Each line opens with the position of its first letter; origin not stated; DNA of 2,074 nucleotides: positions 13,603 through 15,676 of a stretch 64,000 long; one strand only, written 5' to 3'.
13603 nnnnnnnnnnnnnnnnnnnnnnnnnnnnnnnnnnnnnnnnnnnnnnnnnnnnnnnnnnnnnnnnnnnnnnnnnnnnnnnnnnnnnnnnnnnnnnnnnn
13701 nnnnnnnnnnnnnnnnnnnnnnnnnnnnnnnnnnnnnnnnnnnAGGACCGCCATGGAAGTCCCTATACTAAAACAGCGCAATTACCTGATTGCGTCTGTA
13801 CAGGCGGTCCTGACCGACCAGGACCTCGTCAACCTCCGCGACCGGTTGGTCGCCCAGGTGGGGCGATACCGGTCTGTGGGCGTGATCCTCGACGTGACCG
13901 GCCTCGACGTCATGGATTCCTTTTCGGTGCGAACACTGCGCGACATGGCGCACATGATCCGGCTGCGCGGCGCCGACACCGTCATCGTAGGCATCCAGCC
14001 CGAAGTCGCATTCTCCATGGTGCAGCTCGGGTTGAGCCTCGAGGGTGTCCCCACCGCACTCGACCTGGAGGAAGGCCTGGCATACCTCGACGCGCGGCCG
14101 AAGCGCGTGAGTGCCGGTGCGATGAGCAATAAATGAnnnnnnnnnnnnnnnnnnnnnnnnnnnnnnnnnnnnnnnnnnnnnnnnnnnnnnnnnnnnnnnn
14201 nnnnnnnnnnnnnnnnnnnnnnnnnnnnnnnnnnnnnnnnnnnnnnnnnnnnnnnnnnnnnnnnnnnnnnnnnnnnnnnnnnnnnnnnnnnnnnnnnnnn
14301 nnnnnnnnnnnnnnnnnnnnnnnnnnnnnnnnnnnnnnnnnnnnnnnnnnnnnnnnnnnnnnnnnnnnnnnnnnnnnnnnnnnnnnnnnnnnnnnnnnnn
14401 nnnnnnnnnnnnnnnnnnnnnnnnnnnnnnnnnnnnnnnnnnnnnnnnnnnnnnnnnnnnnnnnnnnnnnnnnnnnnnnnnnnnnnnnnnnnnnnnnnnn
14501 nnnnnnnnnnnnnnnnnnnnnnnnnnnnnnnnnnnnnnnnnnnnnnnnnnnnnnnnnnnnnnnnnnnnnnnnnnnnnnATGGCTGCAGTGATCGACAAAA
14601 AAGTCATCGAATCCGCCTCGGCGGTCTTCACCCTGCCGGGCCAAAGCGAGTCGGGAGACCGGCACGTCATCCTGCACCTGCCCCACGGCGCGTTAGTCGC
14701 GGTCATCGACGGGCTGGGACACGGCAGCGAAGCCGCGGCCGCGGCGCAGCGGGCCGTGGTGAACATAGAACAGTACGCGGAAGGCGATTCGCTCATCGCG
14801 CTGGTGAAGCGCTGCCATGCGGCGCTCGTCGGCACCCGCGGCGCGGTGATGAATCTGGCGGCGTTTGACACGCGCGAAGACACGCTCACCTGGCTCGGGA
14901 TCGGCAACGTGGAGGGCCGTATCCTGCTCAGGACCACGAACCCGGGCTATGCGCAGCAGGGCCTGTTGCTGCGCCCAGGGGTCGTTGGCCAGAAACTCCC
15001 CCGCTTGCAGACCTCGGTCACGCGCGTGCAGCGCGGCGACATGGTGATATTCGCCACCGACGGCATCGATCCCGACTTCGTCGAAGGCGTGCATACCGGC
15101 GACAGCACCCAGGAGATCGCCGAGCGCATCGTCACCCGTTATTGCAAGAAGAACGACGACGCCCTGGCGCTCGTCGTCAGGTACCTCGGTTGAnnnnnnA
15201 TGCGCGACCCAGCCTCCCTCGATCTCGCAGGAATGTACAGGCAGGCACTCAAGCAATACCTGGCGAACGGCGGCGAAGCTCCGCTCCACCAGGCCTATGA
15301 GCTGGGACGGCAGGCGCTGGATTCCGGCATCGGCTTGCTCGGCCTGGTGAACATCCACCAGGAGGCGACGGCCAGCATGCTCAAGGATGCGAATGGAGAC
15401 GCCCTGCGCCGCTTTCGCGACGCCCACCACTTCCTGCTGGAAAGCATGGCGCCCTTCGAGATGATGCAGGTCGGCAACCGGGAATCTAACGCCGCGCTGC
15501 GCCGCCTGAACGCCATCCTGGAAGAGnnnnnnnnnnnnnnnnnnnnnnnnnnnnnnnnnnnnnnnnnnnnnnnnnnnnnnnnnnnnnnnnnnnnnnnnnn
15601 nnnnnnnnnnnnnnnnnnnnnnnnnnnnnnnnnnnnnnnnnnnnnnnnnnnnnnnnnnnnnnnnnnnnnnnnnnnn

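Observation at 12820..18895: Stressosome (RsbR-S-T-X) wired to a cytoplasmic histidine kinase and three LuxR-type regulators instead of a sigma-B cascade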

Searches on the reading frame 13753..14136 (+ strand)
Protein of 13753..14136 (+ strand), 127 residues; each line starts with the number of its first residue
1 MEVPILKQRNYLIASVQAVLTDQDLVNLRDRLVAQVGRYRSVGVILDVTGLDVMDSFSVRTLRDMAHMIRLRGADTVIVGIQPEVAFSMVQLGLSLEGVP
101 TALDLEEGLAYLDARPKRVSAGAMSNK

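Call 3: search_protein_families(library=pfam, proteins=[window:13753-14136:+], max_evalue=0.1)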
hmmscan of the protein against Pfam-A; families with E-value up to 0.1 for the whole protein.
window:13753-14136:+ (127 aa): 3 families
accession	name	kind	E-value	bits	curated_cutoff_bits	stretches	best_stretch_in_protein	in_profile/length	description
PF01740.26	STAS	-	3e-12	46.7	22.6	1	24-106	23-104/106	STAS domain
PF13466.11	STAS_2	-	0.002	18.7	29.2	1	17-94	4-79/80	STAS domain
PF15531.11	Ntox27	-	0.039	14.4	24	1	76-122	42-88/130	Bacterial toxin 27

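Call 41: search_solved_structures(query=window:13753-14136:+, max_evalue=0.001, show_alignments=3)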
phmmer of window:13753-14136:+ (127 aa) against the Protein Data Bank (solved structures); distinct sequences matched with E-value up to 0.001: 18.
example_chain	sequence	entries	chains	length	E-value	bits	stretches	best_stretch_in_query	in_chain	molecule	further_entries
6jhk_A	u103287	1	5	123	2.5e-23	85.4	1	2-112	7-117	RsbS negative regulator of sigma-B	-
6qcm_A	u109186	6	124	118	5.4e-23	84.3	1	1-112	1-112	RsbS protein | RsbT antagonist protein RsbS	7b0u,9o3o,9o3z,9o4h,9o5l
9o4r_a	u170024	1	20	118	1.5e-22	82.9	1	1-112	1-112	RsbT antagonist protein RsbS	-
2vy9_A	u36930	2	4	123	6.4e-20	74.4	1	2-112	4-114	ANTI-SIGMA-FACTOR ANTAGONIST | ANTI-SIGMA-FACTOR ANTAGONIST (STAS) DOMAIN PROTEIN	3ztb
3zxn_A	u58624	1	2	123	2.4e-19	72.6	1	2-112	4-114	ANTI-SIGMA-FACTOR ANTAGONIST (STAS) DOMAIN PROTEIN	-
7o0i_a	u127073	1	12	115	1.4e-12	50.8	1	3-113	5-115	RsbS, negative regulator of sigma-B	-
6qcm_AB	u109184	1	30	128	4.6e-10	42.7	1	27-110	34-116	RsbR protein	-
6qcm_CB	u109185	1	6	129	4.7e-10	42.6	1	27-110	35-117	RsbR protein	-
6qcm_CD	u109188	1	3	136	5.2e-10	42.5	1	26-110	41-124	RsbR protein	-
9o4r_A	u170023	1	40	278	2.2e-09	40.5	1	28-110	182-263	RsbR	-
9o3z_A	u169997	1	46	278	2.2e-09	40.5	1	28-110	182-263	RsbR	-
9o5l_A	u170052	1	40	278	2.2e-09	40.5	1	29-110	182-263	STAS domain-containing protein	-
7b0u_A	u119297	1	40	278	2.3e-09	40.4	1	28-110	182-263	RsbR protein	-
9o3o_A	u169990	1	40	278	2.8e-09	40.1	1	30-110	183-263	STAS domain-containing protein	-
9o4h_A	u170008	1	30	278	3e-09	40.1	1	28-110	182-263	RsbR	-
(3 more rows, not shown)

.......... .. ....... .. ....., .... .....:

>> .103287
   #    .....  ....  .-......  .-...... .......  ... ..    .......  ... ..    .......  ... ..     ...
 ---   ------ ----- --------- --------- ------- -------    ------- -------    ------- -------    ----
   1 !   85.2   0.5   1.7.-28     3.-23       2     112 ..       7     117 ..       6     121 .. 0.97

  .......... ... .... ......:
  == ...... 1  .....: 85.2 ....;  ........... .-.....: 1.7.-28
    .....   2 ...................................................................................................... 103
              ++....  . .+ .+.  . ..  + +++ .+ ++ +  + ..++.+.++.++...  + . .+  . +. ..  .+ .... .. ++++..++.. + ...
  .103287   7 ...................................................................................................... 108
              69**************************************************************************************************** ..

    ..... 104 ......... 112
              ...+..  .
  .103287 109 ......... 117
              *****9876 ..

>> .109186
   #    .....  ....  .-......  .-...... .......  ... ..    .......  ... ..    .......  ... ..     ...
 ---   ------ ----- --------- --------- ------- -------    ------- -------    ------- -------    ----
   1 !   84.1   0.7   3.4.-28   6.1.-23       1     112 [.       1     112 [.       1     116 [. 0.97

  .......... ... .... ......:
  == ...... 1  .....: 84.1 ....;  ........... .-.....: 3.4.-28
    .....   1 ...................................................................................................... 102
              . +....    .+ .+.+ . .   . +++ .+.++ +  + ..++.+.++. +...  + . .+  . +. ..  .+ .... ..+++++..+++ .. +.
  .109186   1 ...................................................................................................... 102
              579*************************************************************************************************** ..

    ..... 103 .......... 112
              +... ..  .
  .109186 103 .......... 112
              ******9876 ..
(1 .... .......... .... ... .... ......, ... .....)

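Call 70: search_protein_families(library=ncbifam, proteins=[window:13753-14136:+], max_evalue=0.00001)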
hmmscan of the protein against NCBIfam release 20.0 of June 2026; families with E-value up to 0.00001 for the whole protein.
window:13753-14136:+ (127 aa): 2 families
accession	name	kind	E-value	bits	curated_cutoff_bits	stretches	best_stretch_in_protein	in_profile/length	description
NF052652.1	YtvA_fam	equivalog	1.8e-09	37.5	250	1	4-104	137-238/243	YtvA family blue-light photoreceptor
TIGR00377.1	ant_ant_sig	superfamily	1.9e-07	30.9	53.45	1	22-90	24-92/108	anti-sigma factor antagonist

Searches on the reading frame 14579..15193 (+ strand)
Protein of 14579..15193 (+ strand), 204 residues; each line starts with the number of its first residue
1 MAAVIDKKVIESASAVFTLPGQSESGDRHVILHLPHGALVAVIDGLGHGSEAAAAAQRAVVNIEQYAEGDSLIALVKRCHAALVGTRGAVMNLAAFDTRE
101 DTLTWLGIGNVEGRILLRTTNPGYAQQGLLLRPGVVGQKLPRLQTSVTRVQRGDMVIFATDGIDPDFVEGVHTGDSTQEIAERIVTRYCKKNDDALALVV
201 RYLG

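Call 3: search_protein_families(library=pfam, proteins=[window:14579-15193:+], max_evalue=0.1)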
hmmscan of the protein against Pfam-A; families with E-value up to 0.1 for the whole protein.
window:14579-15193:+ (204 aa): 2 families
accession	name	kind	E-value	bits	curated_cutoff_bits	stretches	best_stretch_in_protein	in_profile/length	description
PF07228.17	SpoIIE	-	3.7e-08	34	25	1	37-164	4-134/192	Stage II sporulation protein E (SpoIIE)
PF13672.11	PP2C_2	-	0.0041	17.1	24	0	25-67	12-54/209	Protein phosphatase 2C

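Call 70: search_protein_families(library=ncbifam, proteins=[window:14579-15193:+], max_evalue=0.00001)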
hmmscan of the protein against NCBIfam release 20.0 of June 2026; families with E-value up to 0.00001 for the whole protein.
window:14579-15193:+ (204 aa): 0 families

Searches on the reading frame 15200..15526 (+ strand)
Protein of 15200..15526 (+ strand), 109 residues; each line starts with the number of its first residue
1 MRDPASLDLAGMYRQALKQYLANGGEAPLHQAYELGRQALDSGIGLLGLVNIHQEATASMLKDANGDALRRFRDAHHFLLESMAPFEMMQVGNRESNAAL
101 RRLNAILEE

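Call 39: search_solved_structures(query=A2, max_evalue=10, show_alignments=3)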
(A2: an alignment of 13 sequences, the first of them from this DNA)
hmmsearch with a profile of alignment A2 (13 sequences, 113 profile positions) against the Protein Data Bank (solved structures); distinct sequences matched with E-value up to 10: 6.
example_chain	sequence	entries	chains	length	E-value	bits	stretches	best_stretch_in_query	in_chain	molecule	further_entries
2j70_A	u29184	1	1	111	7.6e-06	29.3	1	7-94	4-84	PHOSPHOSERINE PHOSPHATASE RSBU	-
1w53_A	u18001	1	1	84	1e-05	28.8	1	7-92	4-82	PHOSPHOSERINE PHOSPHATASE RSBU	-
2j6z_A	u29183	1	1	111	2e-05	27.9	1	7-94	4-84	PHOSPHOSERINE PHOSPHATASE RSBU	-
2j6y_A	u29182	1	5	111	0.0001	25.6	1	7-94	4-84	PHOSPHOSERINE PHOSPHATASE RSBU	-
5gui_A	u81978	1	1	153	1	12.7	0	27-72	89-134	Chaperone protein ClpC1, chloroplastic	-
9fli_A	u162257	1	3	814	2.1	11.8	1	24-57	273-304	Arabinogalactan endo-beta-1,4-galactanase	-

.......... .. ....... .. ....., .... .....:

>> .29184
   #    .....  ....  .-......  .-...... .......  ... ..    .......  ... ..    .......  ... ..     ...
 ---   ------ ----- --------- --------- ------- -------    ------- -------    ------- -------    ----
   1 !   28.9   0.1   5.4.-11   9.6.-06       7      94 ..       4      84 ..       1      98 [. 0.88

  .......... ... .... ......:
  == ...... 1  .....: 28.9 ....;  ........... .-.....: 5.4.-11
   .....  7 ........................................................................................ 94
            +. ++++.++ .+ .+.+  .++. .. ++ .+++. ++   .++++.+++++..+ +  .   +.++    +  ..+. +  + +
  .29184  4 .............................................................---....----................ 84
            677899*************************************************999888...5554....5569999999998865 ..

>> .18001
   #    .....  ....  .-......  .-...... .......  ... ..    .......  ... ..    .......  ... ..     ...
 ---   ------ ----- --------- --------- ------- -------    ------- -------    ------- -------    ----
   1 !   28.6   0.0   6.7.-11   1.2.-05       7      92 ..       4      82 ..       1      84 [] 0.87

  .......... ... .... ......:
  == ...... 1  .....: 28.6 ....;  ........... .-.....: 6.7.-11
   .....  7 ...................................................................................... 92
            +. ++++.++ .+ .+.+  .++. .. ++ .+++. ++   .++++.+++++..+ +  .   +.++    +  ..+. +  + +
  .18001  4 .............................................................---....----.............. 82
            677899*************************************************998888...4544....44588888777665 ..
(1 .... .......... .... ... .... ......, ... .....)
